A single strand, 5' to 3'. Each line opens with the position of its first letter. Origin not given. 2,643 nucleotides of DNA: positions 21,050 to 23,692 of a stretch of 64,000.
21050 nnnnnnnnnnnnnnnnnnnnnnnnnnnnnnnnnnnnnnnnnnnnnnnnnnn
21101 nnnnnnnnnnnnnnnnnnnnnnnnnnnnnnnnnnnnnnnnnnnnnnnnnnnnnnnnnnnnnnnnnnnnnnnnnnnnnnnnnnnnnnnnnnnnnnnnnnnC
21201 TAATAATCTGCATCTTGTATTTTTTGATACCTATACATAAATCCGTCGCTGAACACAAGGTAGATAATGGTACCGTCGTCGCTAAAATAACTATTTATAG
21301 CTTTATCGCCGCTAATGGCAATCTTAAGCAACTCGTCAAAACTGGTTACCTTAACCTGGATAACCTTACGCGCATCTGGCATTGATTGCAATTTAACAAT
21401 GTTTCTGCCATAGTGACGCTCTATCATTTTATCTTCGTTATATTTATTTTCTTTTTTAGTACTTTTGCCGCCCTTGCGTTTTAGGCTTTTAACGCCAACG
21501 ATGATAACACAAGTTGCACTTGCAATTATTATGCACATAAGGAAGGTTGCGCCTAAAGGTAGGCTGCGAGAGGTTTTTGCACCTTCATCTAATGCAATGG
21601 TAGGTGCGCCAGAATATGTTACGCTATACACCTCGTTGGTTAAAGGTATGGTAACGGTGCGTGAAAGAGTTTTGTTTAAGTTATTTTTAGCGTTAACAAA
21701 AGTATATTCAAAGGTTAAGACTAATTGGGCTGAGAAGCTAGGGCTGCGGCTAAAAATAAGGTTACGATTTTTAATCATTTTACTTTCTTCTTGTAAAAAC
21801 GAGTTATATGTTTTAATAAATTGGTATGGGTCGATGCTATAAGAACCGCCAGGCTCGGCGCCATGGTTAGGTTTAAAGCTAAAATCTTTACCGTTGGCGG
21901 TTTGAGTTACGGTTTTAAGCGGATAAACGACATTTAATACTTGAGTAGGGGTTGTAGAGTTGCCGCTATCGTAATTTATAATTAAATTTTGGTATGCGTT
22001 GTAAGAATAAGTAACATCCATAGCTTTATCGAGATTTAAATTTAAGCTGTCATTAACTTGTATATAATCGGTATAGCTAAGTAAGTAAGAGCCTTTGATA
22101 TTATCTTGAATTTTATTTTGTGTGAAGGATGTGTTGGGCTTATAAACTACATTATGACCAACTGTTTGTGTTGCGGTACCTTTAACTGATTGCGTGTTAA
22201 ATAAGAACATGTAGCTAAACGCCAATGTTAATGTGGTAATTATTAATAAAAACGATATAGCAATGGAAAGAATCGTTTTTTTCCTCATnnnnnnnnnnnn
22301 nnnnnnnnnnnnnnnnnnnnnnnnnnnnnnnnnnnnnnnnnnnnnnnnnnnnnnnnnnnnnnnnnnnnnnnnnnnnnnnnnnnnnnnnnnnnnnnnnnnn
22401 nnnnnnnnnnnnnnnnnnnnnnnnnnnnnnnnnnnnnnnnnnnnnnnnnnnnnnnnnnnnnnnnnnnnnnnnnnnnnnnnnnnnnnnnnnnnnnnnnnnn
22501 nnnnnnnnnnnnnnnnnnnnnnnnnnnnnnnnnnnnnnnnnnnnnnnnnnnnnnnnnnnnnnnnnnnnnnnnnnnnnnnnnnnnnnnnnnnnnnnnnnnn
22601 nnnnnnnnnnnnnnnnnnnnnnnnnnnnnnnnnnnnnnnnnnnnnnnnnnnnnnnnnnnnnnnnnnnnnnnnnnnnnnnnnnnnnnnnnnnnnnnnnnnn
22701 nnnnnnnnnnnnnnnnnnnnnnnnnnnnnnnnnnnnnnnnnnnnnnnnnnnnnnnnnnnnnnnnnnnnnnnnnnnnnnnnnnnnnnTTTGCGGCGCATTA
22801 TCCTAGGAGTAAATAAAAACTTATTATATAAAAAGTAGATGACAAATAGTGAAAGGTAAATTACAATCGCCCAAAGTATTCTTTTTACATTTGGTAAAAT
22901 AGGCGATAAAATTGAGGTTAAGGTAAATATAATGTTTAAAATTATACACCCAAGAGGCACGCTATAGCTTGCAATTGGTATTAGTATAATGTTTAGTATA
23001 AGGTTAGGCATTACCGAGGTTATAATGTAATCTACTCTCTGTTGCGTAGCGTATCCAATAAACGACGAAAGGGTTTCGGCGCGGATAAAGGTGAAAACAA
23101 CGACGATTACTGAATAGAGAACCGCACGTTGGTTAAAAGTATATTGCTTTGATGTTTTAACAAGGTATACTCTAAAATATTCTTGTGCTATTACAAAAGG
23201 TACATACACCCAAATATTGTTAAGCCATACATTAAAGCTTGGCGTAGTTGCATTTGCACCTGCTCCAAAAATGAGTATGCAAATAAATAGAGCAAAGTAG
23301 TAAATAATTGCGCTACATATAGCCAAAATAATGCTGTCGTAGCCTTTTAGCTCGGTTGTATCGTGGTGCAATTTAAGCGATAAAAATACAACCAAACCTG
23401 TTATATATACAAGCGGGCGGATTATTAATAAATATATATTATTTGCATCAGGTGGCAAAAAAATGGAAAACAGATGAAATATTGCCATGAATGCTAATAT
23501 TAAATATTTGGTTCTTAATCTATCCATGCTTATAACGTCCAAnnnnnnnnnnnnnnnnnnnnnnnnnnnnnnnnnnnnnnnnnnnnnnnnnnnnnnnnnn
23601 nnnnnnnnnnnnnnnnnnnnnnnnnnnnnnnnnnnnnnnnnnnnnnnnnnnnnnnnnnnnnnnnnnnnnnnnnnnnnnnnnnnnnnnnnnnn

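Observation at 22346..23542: SipW/Sec11-type signal peptidase fused to an approximately 8-TM domain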

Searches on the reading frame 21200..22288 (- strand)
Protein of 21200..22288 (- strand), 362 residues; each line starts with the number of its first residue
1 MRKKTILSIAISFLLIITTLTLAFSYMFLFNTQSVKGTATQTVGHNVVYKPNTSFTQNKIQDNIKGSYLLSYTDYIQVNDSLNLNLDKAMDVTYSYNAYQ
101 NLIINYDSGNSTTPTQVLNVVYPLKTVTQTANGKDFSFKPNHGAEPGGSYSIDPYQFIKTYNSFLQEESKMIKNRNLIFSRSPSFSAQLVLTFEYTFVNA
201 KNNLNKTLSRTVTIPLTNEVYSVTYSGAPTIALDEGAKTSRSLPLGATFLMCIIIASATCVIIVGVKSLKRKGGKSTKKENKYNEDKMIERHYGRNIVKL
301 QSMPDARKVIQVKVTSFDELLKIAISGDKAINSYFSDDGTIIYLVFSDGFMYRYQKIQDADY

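Call 3: search_protein_families(library=pfam, proteins=[window:21200-22288:-], max_evalue=0.1)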
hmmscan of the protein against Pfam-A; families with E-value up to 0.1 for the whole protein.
window:21200-22288:- (362 aa): 3 families
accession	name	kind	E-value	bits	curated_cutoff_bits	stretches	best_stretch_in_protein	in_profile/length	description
PF17231.7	DUF5305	-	1.6e-10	41.2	29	1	184-354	49-217/217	Family of unknown function (DUF5305)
PF00335.26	Tetraspanin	-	0.017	15.2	32.1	0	3-81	72-153/225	Tetraspanin family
PF06715.18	Gp5_C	-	0.042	14.4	20.4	0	32-47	4-19/24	Gp5 C-terminal repeat (3 copies)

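Call 4: search_protein_families(library=ncbifam, proteins=[window:21200-22288:-], max_evalue=0.1)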
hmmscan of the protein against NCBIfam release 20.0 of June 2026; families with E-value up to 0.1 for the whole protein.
window:21200-22288:- (362 aa): 0 families

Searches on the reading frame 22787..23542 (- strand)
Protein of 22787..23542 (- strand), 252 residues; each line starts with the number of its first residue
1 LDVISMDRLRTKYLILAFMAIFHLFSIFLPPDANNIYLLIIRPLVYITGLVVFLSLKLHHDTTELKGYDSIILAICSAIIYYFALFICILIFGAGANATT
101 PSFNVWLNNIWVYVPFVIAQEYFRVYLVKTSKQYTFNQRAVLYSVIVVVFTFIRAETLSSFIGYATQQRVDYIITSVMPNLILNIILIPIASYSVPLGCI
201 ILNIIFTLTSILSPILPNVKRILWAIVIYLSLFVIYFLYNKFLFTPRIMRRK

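Call 12: search_protein_families(library=pfam, alignment_id=A2, max_evalue=1)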
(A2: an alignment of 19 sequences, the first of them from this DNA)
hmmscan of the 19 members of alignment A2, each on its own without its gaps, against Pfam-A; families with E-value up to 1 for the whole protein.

A. member 1, seq(252 aa): 2 families
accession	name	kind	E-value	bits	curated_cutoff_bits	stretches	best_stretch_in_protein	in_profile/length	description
PF21621.3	MPI_cupin_dom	-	0.068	13.6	27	1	116-146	5-36/79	Mannose-6-phosphate isomerase, cupin domain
PF06123.17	CreD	-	0.17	11.1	23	1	119-155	275-311/428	Inner membrane protein CreD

B. families by the number of members that match (of 19 scanned): 17 families
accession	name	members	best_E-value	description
PF08566.15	Pam17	2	0.014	Mitochondrial import protein Pam17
PF06699.16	PIG-F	2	0.34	GPI biosynthesis protein family Pig-F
PF25730.1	Herpes_BDLF2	1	0.013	Gammaherpesvirus intercellular spread glycoprotein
PF16311.10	TMEM100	1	0.014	Transmembrane protein 100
PF22268.1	DUF6954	1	0.024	Family of unknown function (DUF6954)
PF09843.14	DUF2070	1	0.057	Predicted membrane protein (DUF2070)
PF04246.17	RseC_MucC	1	0.058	Positive regulator of sigma(E), RseC/MucC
PF21621.3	MPI_cupin_dom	1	0.068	Mannose-6-phosphate isomerase, cupin domain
PF17280.7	DUF5345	1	0.08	Family of unknown function (DUF5345)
PF11970.14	GPR_Gpa2_C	1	0.12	G protein-coupled glucose receptor regulating Gpa2 C-term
PF06123.17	CreD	1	0.17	Inner membrane protein CreD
PF09775.14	Keratin_assoc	1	0.38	Keratinocyte-associated protein 2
PF01757.29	Acyl_transf_3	1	0.39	Acyltransferase domain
PF07051.17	OCIA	1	0.43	Ovarian carcinoma immunoreactive antigen (OCIA)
PF18608.7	XAF1_C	1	0.43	XIAP-associated factor 1 C-terminal domain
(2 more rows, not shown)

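Call 22: search_protein_representatives(alignment_id=A2)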
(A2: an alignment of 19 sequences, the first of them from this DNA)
Query: 19 sequences, 247 profile positions. Proteins with E-value up to 0.001 (for the whole library): 1683; up to 1e-10: 1328; up to 1e-30: 408. The best 150 are listed.
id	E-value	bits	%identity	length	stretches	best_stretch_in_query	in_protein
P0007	3.0e-71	256.1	-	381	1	1-245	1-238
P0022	3.0e-68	246.2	-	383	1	1-246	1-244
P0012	1.5e-60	221.0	-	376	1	1-244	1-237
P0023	1.5e-58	214.5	-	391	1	1-244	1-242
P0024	4.6e-55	203.0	-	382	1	1-246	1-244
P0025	1.1e-54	201.8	-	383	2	1-246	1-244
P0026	1.1e-54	201.8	-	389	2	1-245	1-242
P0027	4.1e-53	196.6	-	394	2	1-245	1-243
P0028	5.6e-53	196.2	-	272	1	1-242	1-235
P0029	3.8e-52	193.5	-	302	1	1-235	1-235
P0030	8.3e-52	192.4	-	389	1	11-244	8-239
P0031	9.8e-52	192.1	-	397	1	1-241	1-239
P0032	1.5e-51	191.5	-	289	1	1-243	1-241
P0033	9.1e-51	189.0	-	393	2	1-244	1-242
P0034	1.0e-50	188.8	-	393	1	1-243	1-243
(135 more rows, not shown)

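Call 28: predict_structure(alignment_id=A2)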
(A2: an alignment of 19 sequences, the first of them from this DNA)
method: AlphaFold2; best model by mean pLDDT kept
length: 252 residues; sequences in the alignment: 19
mean_pLDDT: 85.2   pTM: 0.84
mean pLDDT of the five models: 85.2, 83.5, 82.7, 82.4, 81.0
residues with pLDDT >= 90: 116; 70-90: 104; 50-70: 27; < 50: 5
segments of 3 or more residues with pLDDT < 50: 248-252
pLDDT, mean of each block of 10 residues (from residue 1): 74 92 88 88 93 76 67 92 92 81 84 91 93 91 96 76 81 88 94 91 87 84 88 90 63 41
secondary structure, 60 per line:
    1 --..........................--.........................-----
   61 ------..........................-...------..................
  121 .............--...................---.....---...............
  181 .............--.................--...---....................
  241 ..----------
elements in order: H3-28 H31-55 H67-92 E94-96 H103-133 H136-154 H158-162 H166-193 H196-212 E215-217 H221-242

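Call 38: search_solved_structures(query=A2, max_evalue=10, show_alignments=3)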
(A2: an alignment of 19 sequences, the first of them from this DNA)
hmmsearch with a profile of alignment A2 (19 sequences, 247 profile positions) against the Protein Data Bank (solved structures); distinct sequences matched with E-value up to 10: 0.

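Call 56: fold_search(model_id=the predicted structure, library=pdb)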
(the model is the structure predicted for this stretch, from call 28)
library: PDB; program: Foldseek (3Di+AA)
matches with E <= 10: 197; with E <= 0.001: 0
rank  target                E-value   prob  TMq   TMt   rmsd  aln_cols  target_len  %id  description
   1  5ax0                  3.1e-01  0.35  0.26  0.27  17.0       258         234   11  Crystal Structure of the Cell-Free Synthesized Membrane Protein, Acetabularia Rhodopsin I, at 1.52 angstrom (released 2015-08-26)
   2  4cad_L                8.7e-01  0.75  0.50  0.50   6.7       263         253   14  Mechanism of farnesylated CAAX protein processing by the integral membrane protease Rce1 (released 2013-11-27)
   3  7vgz_B                1.0e+00  0.08  0.17  0.16  19.1       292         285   10  MT1-remalteon-Gi complex (released 2022-03-02)
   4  9dvk_A                1.4e+00  0.08  0.20  0.15  18.4       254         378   14  Structure of the phosphate exporter XPR1/SLC53A1, rotated dimer (released 2025-04-02)
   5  7y65_D                1.4e+00  0.07  0.17  0.16  18.9       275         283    9  Cryo-EM structure of C5a peptide-bound C5aR1 in complex with Gi protein (released 2023-03-01)
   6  9b5y_R                1.6e+00  0.04  0.14  0.14  19.9       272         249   14  Cryo-EM structure of the LAPTH-bound PTH1R in complex with Gq (released 2025-03-19)
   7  9jr3_R                1.7e+00  0.06  0.16  0.13  19.0       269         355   15  Cryo-EM structure of PTH-PTH1R-Gq (tilted state) (released 2024-10-16)
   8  1o5h_A                1.7e+00  0.06  0.14  0.16  15.8       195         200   12  Crystal structure of formiminotetrahydrofolate cyclodeaminase (TM1560) from Thermotoga maritima at 2.80 A resolution (released 2003-09-30)
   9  7d5i_B                1.8e+00  0.12  0.21  0.17  13.4       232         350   12  Structure of Mycobacterium smegmatis bd complex in the apo-form. (released 2021-06-23)
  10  8qqk_C                1.8e+00  0.10  0.21  0.24  15.9       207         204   12  Cryo-EM structure of E. coli cytochrome bo3 quinol oxidase assembled in peptidiscs (released 2024-04-24)
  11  9dvp_A                2.0e+00  0.07  0.19  0.12  18.5       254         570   15  Structure of the phosphate exporter XPR1/SLC53A1, Pi and InsP8-bound, intracellular gate closed state (released 2025-04-02)
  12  9c7u_C                2.1e+00  0.23  0.34  0.40  14.3       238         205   12  Structure of the human truncated BOS complex in GDN (released 2024-08-21)
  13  7w7r_A                2.2e+00  0.11  0.23  0.25  14.4       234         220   12  High resolution structure of a fish aquaporin reveals a novel extracellular fold. (released 2022-10-12)
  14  5jdl                  2.3e+00  0.06  0.20  0.17  19.6       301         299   14  Structural mechanisms of extracellular ion exchange and induced binding-site occlusion in the sodium-calcium exchanger N (released 2016-05-11)
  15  6l85_B                2.3e+00  0.06  0.17  0.12  22.4       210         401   13  The sodium-dependent phosphate transporter (released 2020-09-16)
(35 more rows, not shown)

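Call 78: find_homologous_proteins(query=A2, max_evalue=0.01)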
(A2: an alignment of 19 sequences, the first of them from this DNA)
Query A2 (19 sequences) (252 aa, profile of the alignment): 76 proteins with E <= 0.01 among 8000 candidates.
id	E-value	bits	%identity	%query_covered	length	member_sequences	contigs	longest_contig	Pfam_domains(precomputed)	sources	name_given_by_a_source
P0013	5.5e-65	237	-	-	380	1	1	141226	-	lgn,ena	-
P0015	1.2e-61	226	32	23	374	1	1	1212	-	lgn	-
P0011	4.6e-61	224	71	3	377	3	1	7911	PF10502.15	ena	-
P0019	5.9e-61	224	-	-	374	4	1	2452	PF00717.29,PF10502.15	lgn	-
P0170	5.1e-56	208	26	49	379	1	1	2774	PF00717.29,PF10502.15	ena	-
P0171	9.9e-56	207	71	3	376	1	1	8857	PF10502.15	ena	-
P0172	4.3e-55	205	28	64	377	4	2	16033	PF10502.15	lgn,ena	-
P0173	1.7e-54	203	27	46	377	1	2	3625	PF10502.15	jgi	-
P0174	9.9e-54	200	24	85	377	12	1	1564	-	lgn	-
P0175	1.2e-53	200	27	42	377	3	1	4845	-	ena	-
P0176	1.8e-53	200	26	25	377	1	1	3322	PF10502.15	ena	-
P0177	1.9e-53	199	23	46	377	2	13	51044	PF10502.15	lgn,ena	-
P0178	2.1e-53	199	71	3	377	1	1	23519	PF10502.15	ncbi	-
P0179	8.9e-53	197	71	3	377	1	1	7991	-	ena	-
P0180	9.1e-53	197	71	3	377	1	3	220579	-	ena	-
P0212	5.3e-48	182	-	-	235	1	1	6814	-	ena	-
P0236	1.5e-36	144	-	-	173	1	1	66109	-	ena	-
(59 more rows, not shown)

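Call 79: find_encoding_contigs(protein=P0212, flank=3500, max_places=2)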
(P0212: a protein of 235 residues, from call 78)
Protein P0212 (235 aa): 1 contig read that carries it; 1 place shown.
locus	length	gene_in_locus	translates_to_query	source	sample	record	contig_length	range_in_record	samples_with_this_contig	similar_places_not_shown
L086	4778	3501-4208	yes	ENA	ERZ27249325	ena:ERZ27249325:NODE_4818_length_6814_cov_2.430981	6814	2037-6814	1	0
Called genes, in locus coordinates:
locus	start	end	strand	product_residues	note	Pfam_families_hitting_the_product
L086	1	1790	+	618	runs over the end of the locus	PF00512:HisKA, PF02518:HATPase_c, PF00072:Response_reg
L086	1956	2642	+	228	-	-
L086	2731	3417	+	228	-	-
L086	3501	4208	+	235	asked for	-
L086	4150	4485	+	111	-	-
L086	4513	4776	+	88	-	?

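Call 80: find_encoding_contigs(protein=P0236, flank=3500, max_places=2)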
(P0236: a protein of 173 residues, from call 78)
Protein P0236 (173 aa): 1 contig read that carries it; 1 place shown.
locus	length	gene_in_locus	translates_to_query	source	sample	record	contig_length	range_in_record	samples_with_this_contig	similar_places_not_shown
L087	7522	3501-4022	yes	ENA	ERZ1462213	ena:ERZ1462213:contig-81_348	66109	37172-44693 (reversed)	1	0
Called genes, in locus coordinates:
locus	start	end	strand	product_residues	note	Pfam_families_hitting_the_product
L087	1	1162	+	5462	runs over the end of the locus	PF09479:Flg_new (weak)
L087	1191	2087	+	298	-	-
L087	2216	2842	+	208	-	-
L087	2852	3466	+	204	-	-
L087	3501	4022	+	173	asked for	-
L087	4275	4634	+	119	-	PF10502:Peptidase_S26 (weak), PF00717:Peptidase_S24 (weak)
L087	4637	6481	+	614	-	-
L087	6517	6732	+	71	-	PF03840:SecG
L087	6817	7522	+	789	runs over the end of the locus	PF08206:OB_RNB, PF17876:CSD2 (faint), PF00773:RNB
